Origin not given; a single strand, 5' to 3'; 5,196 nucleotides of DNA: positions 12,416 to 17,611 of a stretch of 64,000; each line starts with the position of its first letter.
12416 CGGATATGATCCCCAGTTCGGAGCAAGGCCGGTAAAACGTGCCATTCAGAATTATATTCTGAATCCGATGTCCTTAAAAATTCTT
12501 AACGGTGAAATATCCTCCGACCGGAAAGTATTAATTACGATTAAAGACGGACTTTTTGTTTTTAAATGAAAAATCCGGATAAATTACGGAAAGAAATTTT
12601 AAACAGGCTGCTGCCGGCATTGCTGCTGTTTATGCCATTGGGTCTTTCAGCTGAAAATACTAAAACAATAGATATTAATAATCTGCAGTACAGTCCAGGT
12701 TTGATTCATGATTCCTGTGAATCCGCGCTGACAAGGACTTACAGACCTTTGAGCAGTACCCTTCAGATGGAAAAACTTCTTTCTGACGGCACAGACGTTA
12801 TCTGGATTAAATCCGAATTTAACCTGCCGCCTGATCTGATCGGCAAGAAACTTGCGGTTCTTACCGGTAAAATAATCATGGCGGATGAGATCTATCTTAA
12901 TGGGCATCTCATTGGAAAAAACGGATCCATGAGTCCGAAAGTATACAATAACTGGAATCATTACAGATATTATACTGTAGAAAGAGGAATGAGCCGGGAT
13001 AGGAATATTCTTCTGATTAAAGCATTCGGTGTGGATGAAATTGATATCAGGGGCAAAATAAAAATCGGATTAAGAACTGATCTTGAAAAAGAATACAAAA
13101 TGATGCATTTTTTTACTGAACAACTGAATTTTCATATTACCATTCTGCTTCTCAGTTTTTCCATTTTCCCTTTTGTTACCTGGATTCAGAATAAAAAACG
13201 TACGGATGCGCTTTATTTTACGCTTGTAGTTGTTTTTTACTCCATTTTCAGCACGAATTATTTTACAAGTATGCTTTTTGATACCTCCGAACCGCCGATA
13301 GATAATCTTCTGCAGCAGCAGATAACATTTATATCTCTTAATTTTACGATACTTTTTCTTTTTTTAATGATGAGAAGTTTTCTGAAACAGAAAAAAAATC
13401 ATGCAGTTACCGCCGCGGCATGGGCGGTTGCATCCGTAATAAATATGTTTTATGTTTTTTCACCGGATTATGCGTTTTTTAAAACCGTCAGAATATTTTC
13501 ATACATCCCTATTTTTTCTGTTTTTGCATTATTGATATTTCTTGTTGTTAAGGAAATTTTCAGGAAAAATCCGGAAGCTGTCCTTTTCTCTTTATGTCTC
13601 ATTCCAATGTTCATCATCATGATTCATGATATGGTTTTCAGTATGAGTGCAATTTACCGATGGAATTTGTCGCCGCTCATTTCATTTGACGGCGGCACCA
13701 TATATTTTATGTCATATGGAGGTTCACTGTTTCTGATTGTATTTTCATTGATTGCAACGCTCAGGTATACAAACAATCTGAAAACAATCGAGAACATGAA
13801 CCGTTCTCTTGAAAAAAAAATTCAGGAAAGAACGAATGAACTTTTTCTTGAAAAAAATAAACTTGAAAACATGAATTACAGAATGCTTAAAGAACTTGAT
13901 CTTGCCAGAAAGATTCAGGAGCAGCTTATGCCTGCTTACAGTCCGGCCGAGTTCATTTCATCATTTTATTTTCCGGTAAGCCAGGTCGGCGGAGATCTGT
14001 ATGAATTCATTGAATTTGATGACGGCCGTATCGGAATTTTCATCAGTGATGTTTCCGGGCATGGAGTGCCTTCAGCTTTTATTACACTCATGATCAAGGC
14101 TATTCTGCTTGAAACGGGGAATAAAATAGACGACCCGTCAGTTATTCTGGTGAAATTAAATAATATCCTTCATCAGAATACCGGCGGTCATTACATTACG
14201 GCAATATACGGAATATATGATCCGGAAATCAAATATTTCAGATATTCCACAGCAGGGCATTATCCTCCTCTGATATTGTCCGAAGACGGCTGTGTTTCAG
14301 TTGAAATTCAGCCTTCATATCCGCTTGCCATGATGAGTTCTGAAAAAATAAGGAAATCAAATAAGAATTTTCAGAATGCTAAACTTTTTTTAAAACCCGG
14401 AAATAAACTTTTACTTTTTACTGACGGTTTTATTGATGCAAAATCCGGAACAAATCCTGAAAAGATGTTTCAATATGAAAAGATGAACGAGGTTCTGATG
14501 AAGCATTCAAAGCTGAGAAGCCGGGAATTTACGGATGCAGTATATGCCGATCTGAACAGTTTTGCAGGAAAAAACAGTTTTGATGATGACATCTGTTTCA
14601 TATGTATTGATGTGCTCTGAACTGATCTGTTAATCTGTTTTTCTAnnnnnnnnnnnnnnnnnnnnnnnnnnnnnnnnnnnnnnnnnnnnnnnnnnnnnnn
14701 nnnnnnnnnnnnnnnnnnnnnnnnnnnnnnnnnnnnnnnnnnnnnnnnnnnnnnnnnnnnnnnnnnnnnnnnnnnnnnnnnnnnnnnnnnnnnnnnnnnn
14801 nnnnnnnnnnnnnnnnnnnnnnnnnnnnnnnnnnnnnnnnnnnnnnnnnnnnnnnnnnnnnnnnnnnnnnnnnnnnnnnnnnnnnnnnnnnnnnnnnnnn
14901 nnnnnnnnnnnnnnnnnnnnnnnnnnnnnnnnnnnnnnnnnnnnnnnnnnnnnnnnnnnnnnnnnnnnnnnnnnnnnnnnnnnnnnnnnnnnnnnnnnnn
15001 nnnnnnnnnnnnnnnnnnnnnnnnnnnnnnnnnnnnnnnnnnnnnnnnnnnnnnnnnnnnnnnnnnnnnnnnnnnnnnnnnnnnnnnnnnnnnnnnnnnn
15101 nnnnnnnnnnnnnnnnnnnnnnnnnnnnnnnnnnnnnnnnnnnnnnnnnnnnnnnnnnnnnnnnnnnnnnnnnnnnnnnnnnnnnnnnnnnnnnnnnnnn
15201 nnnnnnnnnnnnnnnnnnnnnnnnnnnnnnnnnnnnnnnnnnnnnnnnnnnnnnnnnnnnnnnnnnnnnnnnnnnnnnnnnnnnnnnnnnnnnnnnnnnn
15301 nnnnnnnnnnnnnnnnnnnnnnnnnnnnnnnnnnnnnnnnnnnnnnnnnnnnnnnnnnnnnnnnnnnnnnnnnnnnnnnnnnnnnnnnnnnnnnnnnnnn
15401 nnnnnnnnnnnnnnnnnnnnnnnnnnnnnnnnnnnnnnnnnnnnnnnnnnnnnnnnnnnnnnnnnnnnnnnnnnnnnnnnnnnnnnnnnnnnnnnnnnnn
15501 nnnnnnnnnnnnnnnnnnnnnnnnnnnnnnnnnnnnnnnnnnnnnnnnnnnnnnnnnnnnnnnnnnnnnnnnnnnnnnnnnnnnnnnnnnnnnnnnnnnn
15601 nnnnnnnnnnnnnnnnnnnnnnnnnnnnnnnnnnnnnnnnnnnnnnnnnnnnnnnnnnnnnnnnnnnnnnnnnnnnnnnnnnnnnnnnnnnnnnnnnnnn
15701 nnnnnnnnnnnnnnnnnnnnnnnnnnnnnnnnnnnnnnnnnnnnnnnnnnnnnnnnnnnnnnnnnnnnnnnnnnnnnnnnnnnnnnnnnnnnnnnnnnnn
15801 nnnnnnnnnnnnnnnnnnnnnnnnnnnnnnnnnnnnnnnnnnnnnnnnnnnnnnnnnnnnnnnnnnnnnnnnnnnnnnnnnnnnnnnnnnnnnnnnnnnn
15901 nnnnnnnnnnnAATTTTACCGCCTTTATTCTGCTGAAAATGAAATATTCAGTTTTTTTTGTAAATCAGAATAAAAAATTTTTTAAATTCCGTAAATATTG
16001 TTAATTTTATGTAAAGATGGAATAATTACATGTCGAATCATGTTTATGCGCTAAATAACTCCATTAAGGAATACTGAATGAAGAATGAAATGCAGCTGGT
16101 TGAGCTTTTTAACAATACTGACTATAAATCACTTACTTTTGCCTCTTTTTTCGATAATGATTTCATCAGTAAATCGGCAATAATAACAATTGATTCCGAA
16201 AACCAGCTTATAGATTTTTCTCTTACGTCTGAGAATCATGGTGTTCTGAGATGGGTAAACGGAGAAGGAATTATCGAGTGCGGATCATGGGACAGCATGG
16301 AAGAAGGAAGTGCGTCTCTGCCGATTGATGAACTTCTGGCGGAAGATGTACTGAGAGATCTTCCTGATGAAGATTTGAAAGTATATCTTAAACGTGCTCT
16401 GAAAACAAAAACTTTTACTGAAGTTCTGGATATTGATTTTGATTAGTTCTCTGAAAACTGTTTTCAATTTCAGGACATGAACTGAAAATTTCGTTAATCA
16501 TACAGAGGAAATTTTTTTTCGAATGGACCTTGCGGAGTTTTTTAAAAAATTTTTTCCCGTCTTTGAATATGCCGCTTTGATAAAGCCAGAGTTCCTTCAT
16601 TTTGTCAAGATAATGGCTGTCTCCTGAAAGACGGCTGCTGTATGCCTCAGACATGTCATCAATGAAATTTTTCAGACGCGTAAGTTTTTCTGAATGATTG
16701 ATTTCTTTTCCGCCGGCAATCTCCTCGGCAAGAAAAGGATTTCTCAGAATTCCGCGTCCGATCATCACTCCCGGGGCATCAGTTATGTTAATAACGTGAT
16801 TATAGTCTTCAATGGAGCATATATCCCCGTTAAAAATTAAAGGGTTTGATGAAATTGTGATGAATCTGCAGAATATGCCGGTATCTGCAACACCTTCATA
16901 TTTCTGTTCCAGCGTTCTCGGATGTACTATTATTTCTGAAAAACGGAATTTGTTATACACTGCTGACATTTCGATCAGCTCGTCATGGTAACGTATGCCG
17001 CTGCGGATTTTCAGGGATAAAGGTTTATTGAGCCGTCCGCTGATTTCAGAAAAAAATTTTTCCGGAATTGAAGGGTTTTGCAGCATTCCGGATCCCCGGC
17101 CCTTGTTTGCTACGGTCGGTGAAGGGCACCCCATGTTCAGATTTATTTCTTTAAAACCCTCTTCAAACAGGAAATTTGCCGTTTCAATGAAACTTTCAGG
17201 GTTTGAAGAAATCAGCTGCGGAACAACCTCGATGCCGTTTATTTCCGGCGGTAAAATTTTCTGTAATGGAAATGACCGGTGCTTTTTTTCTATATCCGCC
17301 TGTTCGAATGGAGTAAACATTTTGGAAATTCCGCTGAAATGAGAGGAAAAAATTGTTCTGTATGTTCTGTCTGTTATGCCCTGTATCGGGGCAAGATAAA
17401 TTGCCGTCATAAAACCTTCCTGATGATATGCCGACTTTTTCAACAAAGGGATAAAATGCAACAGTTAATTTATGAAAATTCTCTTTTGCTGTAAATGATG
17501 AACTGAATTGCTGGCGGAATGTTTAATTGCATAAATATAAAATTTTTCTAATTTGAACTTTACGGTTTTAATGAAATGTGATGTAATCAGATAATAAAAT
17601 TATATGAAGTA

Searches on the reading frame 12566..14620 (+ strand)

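Call 82: search_protein_families(library=pfam, proteins=[window:12566-14620:+], max_evalue=0.001)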
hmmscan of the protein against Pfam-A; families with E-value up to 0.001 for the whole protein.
window:12566-14620:+ (684 aa): 2 families
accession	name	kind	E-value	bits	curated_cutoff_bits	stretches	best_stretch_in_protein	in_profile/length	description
PF07228.17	SpoIIE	-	1.9e-39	136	25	1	485-683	1-191/192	Stage II sporulation protein E (SpoIIE)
PF07695.17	7TMR-DISM_7TM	-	2.2e-08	34.7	29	1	195-396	12-201/205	7TM diverse intracellular signalling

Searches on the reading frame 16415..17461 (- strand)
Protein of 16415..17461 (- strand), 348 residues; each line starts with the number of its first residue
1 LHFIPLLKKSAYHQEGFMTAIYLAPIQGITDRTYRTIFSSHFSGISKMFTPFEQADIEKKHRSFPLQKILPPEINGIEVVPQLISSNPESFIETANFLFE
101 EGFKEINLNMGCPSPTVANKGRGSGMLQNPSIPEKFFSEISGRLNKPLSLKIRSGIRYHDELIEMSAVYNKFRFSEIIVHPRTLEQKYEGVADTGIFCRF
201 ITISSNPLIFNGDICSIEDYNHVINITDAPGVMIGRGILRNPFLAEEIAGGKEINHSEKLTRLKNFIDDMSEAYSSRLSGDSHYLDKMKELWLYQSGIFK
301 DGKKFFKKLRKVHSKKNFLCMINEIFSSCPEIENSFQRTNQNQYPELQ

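Call 70: search_protein_families(library=pfam, proteins=[window:16415-17461:-], max_evalue=0.001)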
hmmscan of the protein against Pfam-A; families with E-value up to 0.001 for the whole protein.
window:16415-17461:- (348 aa): 1 family
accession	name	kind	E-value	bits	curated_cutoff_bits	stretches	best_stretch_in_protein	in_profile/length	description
PF01207.24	Dus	-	5e-39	134.7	20.4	1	23-318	2-298/311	Dihydrouridine synthase (Dus)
